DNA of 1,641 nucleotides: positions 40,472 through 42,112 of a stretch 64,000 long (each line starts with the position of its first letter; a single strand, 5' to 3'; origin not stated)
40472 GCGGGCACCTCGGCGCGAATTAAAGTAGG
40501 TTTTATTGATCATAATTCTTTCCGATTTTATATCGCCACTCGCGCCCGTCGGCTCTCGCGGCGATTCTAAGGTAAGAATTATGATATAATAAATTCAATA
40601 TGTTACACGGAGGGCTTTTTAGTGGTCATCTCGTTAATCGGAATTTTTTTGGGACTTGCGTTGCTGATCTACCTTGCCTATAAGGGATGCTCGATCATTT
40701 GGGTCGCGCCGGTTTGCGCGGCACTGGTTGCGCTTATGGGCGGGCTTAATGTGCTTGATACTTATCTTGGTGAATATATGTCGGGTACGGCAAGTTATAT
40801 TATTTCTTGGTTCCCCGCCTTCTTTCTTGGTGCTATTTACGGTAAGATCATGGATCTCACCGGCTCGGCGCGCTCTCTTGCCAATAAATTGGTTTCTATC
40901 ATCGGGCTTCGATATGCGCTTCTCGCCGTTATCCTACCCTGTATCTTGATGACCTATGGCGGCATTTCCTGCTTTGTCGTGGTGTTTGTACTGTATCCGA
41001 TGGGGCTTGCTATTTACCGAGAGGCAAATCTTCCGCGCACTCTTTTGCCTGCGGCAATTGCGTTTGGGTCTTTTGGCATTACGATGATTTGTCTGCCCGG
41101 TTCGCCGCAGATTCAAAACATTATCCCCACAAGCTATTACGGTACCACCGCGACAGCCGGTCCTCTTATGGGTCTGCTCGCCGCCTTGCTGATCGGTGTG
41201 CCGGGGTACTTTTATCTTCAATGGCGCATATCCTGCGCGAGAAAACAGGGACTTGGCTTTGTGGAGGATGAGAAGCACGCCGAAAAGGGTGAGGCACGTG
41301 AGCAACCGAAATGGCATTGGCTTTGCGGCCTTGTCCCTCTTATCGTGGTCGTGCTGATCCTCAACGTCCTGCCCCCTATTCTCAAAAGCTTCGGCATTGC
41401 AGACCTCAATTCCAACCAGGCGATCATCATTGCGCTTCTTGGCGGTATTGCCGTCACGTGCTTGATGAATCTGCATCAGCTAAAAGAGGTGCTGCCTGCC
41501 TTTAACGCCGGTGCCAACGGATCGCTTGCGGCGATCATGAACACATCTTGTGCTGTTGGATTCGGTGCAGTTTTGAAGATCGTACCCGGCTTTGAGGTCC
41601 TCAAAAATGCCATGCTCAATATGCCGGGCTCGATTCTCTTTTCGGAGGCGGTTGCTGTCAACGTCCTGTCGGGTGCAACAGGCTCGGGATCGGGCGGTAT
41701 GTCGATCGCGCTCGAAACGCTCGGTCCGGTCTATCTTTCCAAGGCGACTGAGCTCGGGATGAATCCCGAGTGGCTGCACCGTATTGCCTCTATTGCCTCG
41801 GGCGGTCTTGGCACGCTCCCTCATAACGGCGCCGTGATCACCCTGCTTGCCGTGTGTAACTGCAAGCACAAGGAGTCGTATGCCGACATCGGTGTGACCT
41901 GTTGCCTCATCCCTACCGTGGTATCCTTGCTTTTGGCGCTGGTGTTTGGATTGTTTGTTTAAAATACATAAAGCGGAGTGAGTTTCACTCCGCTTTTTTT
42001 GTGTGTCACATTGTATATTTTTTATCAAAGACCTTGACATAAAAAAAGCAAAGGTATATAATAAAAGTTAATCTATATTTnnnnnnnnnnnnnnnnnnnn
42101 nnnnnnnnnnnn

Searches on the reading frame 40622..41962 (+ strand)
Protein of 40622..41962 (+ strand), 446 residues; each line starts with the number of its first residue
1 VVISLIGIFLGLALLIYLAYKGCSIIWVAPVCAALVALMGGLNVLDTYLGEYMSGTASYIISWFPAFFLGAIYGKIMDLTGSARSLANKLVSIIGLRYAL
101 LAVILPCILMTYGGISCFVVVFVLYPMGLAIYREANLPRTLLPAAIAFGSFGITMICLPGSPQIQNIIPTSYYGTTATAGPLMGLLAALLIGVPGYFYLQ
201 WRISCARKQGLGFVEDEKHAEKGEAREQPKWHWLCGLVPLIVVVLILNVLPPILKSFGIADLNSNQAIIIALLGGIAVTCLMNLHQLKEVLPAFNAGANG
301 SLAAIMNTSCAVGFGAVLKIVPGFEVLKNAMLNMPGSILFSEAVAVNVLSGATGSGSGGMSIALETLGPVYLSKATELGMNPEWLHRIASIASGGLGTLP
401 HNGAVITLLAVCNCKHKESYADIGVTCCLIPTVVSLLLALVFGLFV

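Call 7: search_protein_families(library=pfam, proteins=[window:40622-41962:+])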
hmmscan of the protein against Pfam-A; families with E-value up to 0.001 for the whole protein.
window:40622-41962:+ (446 aa): 2 families
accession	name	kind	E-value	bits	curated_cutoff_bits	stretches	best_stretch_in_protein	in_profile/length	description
PF03553.21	Na_H_antiporter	-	1.2e-07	31.8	23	1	252-443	107-302/303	Na+/H+ antiporter family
PF02447.22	GntP_permease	-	9e-05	21.8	22.5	1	4-369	2-369/440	GntP family permease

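Call 12: find_encoding_contigs(protein=window:40622-41962:+, flank=3000, max_places=10)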
Protein window:40622-41962:+ (446 aa): 10 contigs read that carry it; 5 places shown.
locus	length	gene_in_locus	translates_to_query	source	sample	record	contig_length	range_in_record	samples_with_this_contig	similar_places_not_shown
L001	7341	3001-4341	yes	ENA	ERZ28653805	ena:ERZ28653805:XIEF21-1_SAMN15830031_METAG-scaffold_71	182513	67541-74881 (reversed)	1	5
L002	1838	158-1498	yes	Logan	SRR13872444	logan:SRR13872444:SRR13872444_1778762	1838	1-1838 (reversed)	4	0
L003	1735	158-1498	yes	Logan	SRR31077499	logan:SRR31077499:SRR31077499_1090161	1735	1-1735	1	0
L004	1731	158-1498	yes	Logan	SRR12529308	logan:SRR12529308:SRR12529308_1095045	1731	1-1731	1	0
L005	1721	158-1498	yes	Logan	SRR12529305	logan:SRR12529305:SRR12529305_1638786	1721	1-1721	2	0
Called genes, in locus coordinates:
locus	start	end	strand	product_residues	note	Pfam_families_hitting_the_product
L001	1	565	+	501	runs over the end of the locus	PF02706:Wzz (weak), PF01656:CbiA, PF10609:ParA, PF13614:AAA_31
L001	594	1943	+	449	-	PF04932:Wzy_C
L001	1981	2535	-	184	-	PF04014:MazE_antitoxin, PF15714:SpoVT_C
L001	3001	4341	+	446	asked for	PF03553:Na_H_antiporter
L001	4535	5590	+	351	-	PF00266:Aminotran_5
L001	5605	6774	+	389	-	PF00389:2-Hacid_dh, PF02826:2-Hacid_dh_C, PF03446:NAD_binding_2 (weak), PF22629:ACT_AHAS_ss (weak)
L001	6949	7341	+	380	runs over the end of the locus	PF03462:PCRF, PF00472:RF-1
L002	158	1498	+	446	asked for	PF03553:Na_H_antiporter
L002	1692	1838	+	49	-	?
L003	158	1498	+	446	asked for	PF03553:Na_H_antiporter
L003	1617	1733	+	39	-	?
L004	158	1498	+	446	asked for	PF03553:Na_H_antiporter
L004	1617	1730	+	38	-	?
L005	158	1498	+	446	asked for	PF03553:Na_H_antiporter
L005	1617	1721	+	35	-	?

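Call 13: find_homologous_proteins(query=window:40622-41962:+)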
Query window:40622-41962:+ (446 aa): 3453 proteins with E <= 0.001 among 8000 candidates; the best 120 are listed.
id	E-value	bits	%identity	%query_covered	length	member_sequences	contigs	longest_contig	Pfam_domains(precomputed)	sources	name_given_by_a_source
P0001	3.6e-285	964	99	100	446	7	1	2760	PF03553.22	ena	-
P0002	3.6e-264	895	92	100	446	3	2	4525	-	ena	-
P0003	2.1e-262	889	90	100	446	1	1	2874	PF03553.22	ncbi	-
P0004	8.7e-251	850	88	100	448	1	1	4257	PF03600.23,PF02447.23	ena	-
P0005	3.7e-226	769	79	100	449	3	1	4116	PF03600.23,PF02447.23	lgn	-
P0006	6.7e-226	768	78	100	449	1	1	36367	PF03600.23,PF02447.23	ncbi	-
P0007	1.3e-225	767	79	100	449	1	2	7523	PF03600.23,PF02447.23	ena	-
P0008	3.2e-225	766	78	96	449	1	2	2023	PF03600.23,PF03553.22,PF02447.23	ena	-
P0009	4.7e-225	766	78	96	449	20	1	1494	PF03600.23,PF02447.23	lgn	-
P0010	1.8e-224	764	78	100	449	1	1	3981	PF03600.23,PF03553.22,PF02447.23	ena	-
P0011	2.0e-224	764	78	100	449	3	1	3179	PF03600.23,PF02447.23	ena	-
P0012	2.6e-224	763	78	100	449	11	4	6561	PF03600.23,PF02447.23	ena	-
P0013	2.7e-224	763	77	96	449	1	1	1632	PF03600.23,PF02447.23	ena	-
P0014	3.5e-224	763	78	100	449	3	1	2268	PF03600.23,PF03553.22,PF02447.23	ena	-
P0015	3.6e-224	763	78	96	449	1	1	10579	PF03600.23,PF03553.22,PF02447.23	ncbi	-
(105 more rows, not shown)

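Call 17: find_related_loci(query=A1, collection=genome_contigs, flank=3000)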
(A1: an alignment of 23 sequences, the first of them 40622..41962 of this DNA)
Query A1 (446 aa) in genome_contigs; peptide patterns used: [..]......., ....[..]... (x = any residue, [..] = any of these).
167 stretches matched a pattern; 118 encode a relative of the query (tblastn E <= 1e-3); the best 80 are kept; 80 distinct loci.
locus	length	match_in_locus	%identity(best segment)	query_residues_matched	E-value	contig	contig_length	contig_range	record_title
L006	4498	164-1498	76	2-445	0e+0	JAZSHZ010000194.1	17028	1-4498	MAG: Eubacteriales bacterium isolate T1900044574_TS20190040.MAGScoT_cleanbin_000011 SGB_470_k141_747859, whole genome sh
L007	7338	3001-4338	75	2-446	0e+0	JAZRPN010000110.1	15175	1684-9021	MAG: Clostridia bacterium isolate T1900045376_YK20190066.MAGScoT_cleanbin_000010 SGB_6873_k141_549903, whole genome shot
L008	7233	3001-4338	78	2-446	0e+0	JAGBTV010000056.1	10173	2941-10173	MAG: Oscillospiraceae bacterium isolate RGIG9441 Yak_Cecum-2__c339953, whole genome shotgun sequence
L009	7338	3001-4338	77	2-446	0e+0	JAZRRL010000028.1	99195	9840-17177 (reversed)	MAG: Faecousia sp. isolate T1900045354_YK20190044.MAGScoT_cleanbin_000012 SGB_6782_k141_2126409, whole genome shotgun se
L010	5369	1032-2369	78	2-446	0e+0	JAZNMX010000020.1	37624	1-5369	MAG: Faecousia sp. isolate T1900044659_TS20190125.MAGScoT_cleanbin_000048 SGB_1503_k141_1814300, whole genome shotgun se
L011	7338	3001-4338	77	2-446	0e+0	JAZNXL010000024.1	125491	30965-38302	MAG: Eubacteriales bacterium isolate T1900044779_TS20190245.MAGScoT_cleanbin_000005 SGB_2538_k141_731404, whole genome s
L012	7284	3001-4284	76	19-446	0e+0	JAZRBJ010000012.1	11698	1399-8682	MAG: Faecousia sp. isolate T1900045129_TC20190123.MAGScoT_cleanbin_000018 SGB_4874_k141_1836691, whole genome shotgun se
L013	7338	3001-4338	78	2-446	0e+0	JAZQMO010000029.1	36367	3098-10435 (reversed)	MAG: Eubacteriales bacterium isolate T1900044606_TS20190072.MAGScoT_cleanbin_000005 SGB_738_k141_1011034, whole genome s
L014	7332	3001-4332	73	2-446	0e+0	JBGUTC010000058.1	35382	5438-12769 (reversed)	MAG: Clostridia bacterium isolate fecal_MAG_79 fecal_MAG_79_contig_0058, whole genome shotgun sequence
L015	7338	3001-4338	74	2-446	0e+0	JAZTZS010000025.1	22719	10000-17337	MAG: Faecousia sp. isolate T1900045323_YK20190012.MAGScoT_cleanbin_000053 SGB_6396_k141_1272711, whole genome shotgun se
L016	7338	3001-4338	74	2-446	0e+0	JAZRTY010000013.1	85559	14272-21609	MAG: Eubacteriales bacterium isolate T1900045338_YK20190027.MAGScoT_cleanbin_000008 SGB_6636_k141_2143052, whole genome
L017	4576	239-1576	78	2-446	0e+0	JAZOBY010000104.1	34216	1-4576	MAG: Faecousia sp. isolate T1900044757_TS20190223.MAGScoT_cleanbin_000050 SGB_2309_k141_665625, whole genome shotgun seq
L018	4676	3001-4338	74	2-446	0e+0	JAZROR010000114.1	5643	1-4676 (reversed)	MAG: Clostridia bacterium isolate T1900045391_YK20190081.MAGScoT_cleanbin_000006 SGB_6923_k141_2455397, whole genome sho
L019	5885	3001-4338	73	2-446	0e+0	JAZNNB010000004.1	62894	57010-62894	MAG: Clostridia bacterium isolate T1900044659_TS20190125.MAGScoT_cleanbin_000018 SGB_1499_k141_1487609, whole genome sho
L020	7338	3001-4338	74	2-446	0e+0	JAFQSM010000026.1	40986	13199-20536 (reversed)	MAG: Clostridia bacterium isolate RGIG2110 Goat_Colon-4__c156748, whole genome shotgun sequence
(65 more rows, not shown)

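Call 21: find_encoding_contigs(protein=P0002, flank=3000, max_places=6)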
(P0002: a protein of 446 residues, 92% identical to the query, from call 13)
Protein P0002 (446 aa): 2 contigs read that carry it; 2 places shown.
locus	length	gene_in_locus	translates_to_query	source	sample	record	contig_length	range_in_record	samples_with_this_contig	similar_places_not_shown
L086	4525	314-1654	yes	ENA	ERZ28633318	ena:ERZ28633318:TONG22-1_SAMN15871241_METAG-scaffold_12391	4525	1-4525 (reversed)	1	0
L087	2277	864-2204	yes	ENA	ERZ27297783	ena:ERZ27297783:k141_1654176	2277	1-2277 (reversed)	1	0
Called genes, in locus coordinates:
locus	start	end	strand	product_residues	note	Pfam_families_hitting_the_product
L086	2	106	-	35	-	PF04014:MazE_antitoxin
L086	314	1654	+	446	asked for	-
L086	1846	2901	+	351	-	PF00266:Aminotran_5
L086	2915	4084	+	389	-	PF00389:2-Hacid_dh, PF02826:2-Hacid_dh_C, PF03446:NAD_binding_2, PF22629:ACT_AHAS_ss (faint)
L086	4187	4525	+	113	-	?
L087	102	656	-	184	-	PF04014:MazE_antitoxin, PF15714:SpoVT_C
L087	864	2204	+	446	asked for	-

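Call 22: find_encoding_contigs(protein=P0003, flank=3000, max_places=6)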
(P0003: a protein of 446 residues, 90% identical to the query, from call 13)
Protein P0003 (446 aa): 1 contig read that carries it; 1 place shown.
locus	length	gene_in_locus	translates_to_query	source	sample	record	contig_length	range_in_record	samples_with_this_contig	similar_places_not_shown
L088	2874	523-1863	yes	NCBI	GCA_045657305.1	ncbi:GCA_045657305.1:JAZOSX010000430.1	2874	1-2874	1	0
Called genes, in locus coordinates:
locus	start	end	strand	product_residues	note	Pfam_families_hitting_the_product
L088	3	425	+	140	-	?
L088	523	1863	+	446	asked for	PF03553:Na_H_antiporter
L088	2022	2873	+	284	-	?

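Call 23: find_encoding_contigs(protein=P0004, flank=3000, max_places=6)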
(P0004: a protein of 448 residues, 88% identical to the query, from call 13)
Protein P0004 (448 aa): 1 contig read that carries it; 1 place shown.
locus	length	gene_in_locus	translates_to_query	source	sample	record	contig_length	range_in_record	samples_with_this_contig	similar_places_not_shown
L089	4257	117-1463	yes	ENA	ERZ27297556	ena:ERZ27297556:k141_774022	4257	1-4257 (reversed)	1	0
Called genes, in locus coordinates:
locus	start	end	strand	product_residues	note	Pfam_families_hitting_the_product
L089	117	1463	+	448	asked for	PF02447:GntP_permease (weak), PF03600:CitMHS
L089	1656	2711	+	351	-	PF00266:Aminotran_5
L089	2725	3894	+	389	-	PF00389:2-Hacid_dh, PF02826:2-Hacid_dh_C, PF03446:NAD_binding_2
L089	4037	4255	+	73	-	?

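Call 34: find_encoding_contigs(protein=P0001, flank=3000, max_places=10)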
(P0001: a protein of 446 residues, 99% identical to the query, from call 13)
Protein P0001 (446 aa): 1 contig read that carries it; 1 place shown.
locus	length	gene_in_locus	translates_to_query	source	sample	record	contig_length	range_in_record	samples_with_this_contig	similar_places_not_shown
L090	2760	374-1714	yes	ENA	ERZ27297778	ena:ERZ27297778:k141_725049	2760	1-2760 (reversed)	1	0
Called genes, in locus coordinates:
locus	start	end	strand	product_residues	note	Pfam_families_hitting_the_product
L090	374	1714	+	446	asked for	PF03553:Na_H_antiporter (weak)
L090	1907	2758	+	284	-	?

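Call 35: list_cluster_members(proteins=[window:40622-41962:+])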
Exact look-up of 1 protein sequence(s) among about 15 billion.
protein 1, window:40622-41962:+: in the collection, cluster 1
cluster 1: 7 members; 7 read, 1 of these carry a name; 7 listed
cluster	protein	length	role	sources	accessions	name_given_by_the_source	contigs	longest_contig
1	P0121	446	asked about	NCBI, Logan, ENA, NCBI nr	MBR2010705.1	MAG: GntP family permease [Clostridia bacterium] | GntP family permease [Clostridia bacterium]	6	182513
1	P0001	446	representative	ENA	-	-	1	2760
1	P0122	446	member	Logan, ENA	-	-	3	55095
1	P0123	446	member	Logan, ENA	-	-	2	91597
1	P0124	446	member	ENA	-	-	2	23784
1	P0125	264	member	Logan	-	-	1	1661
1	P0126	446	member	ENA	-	-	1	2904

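Call 37: find_encoding_contigs(protein=P0122, flank=10000, max_places=6)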
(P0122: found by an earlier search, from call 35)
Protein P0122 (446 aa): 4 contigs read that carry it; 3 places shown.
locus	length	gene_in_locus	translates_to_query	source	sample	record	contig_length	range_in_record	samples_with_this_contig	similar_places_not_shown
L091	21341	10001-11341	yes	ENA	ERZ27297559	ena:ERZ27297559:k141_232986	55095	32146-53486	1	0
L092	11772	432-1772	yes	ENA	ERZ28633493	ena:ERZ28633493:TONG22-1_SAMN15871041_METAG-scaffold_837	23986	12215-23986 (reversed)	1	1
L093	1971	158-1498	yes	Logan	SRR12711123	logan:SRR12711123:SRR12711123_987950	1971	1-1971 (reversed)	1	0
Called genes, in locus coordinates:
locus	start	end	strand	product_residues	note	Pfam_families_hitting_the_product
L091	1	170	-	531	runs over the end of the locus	PF00009:GTP_EFTU, PF01926:MMR_HSR1 (weak), PF22042:EF-G_D2, PF03144:GTP_EFTU_D2, PF16658:RF3_C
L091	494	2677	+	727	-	PF03477:ATP-cone, PF13597:NRDD, PF01228:Gly_radical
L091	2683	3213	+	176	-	PF13353:Fer4_12, PF04055:Radical_SAM (weak)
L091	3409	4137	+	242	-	PF08876:DUF1836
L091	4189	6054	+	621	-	PF13727:CoA_binding_3, PF01073:3Beta_HSD, PF01370:Epimerase, PF02719:Polysacc_synt_2, PF04321:RmlD_sub_bind, PF16363:GDP_Man_Dehyd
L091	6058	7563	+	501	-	PF02706:Wzz (weak), PF01656:CbiA, PF10609:ParA, PF13614:AAA_31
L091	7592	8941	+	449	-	PF04932:Wzy_C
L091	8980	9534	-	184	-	PF04014:MazE_antitoxin, PF15714:SpoVT_C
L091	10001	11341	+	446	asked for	PF03553:Na_H_antiporter (weak)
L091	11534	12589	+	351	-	PF00266:Aminotran_5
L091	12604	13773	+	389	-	PF00389:2-Hacid_dh, PF02826:2-Hacid_dh_C, PF03446:NAD_binding_2 (weak), PF22629:ACT_AHAS_ss (weak)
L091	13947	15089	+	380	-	PF03462:PCRF, PF00472:RF-1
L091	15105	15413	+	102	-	-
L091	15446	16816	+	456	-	PF01841:Transglut_core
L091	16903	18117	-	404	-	PF00579:tRNA-synt_1b, PF22421:SYY_C-terminal, PF01479:S4 (weak)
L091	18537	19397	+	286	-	PF01418:HTH_6, PF01380:SIS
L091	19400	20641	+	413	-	PF00890:FAD_binding_2 (weak), PF01262:AlaDh_PNT_C (weak), PF01266:DAO, PF03486:HI0933_like, PF07992:Pyr_redox_2, PF12831:FAD_oxidored, PF13450:NAD_binding_8 (weak), PF22780:HI0933_like_1st, +4 more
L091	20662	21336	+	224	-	PF02224:Cytidylate_kin, PF13189:Cytidylate_kin2 (faint)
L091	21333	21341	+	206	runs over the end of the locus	PF01553:Acyltransferase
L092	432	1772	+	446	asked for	PF03553:Na_H_antiporter (weak)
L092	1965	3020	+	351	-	PF00266:Aminotran_5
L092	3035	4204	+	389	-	PF00389:2-Hacid_dh, PF02826:2-Hacid_dh_C, PF03446:NAD_binding_2 (weak), PF22629:ACT_AHAS_ss (weak)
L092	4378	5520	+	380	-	PF03462:PCRF, PF00472:RF-1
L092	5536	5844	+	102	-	-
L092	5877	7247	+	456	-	PF01841:Transglut_core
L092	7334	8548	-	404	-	PF00579:tRNA-synt_1b, PF22421:SYY_C-terminal, PF01479:S4 (weak)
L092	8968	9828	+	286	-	PF01418:HTH_6, PF01380:SIS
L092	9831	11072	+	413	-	PF00890:FAD_binding_2 (weak), PF01262:AlaDh_PNT_C (weak), PF01266:DAO, PF03486:HI0933_like, PF07992:Pyr_redox_2, PF12831:FAD_oxidored, PF13450:NAD_binding_8 (weak), PF22780:HI0933_like_1st, +4 more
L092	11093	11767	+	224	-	PF02224:Cytidylate_kin, PF13189:Cytidylate_kin2 (faint)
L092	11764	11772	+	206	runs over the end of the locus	PF01553:Acyltransferase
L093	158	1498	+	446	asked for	PF03553:Na_H_antiporter (weak)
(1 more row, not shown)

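Call 38: find_encoding_contigs(protein=P0123, flank=10000, max_places=6)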
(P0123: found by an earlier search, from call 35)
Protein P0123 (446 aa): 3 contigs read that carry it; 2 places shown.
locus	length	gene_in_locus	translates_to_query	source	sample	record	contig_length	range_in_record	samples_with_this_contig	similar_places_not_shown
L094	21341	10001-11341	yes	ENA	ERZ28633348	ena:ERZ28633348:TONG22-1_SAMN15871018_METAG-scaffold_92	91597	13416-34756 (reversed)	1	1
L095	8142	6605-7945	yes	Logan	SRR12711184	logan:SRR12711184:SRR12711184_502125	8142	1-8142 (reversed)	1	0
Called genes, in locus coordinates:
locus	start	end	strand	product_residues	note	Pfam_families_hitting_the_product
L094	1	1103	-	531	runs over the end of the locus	PF00009:GTP_EFTU, PF01926:MMR_HSR1 (weak), PF22042:EF-G_D2, PF03144:GTP_EFTU_D2, PF16658:RF3_C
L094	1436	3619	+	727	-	PF03477:ATP-cone, PF13597:NRDD, PF01228:Gly_radical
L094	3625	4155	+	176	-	PF13353:Fer4_12, PF04055:Radical_SAM (weak)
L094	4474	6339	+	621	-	PF13727:CoA_binding_3, PF01073:3Beta_HSD, PF01370:Epimerase, PF02719:Polysacc_synt_2, PF04321:RmlD_sub_bind, PF16363:GDP_Man_Dehyd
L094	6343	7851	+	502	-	PF02706:Wzz (weak), PF01656:CbiA, PF10609:ParA, PF13614:AAA_31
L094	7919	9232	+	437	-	PF04932:Wzy_C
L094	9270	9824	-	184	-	PF04014:MazE_antitoxin, PF15714:SpoVT_C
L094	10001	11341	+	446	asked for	PF03553:Na_H_antiporter (weak)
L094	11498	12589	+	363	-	PF00266:Aminotran_5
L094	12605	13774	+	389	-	PF00389:2-Hacid_dh, PF02826:2-Hacid_dh_C, PF03446:NAD_binding_2 (weak), PF22629:ACT_AHAS_ss (weak)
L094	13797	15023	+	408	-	PF03462:PCRF, PF00472:RF-1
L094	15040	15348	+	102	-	-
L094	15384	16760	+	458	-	PF01841:Transglut_core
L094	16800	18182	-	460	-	PF00370:FGGY_N, PF02782:FGGY_C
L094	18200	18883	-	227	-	PF00596:Aldolase_II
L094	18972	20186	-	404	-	PF00579:tRNA-synt_1b, PF22421:SYY_C-terminal, PF01479:S4 (weak)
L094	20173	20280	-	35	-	-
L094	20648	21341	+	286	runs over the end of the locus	PF01418:HTH_6, PF01380:SIS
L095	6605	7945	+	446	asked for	PF03553:Na_H_antiporter (weak)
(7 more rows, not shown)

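Call 39: find_encoding_contigs(protein=P0124, flank=10000, max_places=6)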
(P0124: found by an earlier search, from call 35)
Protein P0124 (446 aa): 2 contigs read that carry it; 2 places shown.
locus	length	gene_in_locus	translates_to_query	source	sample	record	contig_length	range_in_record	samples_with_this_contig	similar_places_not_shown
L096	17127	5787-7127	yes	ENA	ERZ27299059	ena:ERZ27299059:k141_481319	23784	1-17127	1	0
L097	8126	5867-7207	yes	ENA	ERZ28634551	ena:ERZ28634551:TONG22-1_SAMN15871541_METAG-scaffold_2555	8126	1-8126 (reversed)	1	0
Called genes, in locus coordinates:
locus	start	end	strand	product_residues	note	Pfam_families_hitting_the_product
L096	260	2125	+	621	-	PF13727:CoA_binding_3, PF01073:3Beta_HSD, PF01370:Epimerase, PF02719:Polysacc_synt_2, PF04321:RmlD_sub_bind, PF16363:GDP_Man_Dehyd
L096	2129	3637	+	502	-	PF02706:Wzz, PF01656:CbiA, PF10609:ParA, PF13614:AAA_31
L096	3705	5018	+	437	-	PF04932:Wzy_C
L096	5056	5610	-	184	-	PF04014:MazE_antitoxin, PF15714:SpoVT_C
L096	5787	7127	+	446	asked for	PF03553:Na_H_antiporter (weak)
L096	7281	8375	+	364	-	PF00266:Aminotran_5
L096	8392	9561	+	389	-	PF00389:2-Hacid_dh, PF02826:2-Hacid_dh_C, PF03446:NAD_binding_2 (weak), PF22629:ACT_AHAS_ss (weak)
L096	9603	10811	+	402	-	PF03462:PCRF, PF00472:RF-1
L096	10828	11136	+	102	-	-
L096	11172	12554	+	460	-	PF01841:Transglut_core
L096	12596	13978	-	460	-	PF00370:FGGY_N, PF02782:FGGY_C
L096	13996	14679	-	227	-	PF00596:Aldolase_II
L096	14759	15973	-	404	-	PF00579:tRNA-synt_1b, PF22421:SYY_C-terminal, PF01479:S4 (faint)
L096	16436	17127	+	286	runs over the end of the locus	PF01418:HTH_6, PF01380:SIS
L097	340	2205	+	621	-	PF13727:CoA_binding_3, PF01073:3Beta_HSD, PF01370:Epimerase, PF02719:Polysacc_synt_2, PF04321:RmlD_sub_bind, PF16363:GDP_Man_Dehyd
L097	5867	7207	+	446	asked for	PF03553:Na_H_antiporter (weak)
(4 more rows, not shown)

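Call 75: find_encoding_contigs(protein=P0126, flank=3000, max_places=6)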
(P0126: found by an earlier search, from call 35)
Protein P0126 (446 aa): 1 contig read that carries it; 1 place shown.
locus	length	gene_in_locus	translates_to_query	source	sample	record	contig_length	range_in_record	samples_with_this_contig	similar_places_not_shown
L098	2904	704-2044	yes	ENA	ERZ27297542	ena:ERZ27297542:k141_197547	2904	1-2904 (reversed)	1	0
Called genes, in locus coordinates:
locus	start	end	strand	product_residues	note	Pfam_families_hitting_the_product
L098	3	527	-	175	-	?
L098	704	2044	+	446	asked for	PF03553:Na_H_antiporter (weak)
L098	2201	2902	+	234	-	?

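Call 78: search_protein_families(library=ncbifam, proteins=[window:40622-41962:+])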
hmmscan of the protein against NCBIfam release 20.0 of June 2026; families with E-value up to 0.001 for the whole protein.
window:40622-41962:+ (446 aa): 1 family
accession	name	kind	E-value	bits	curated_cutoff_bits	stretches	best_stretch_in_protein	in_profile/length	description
NF007459.0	PRK10034.1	equivalog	0.00036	19.8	647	1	2-144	3-146/447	gluconate permease GntP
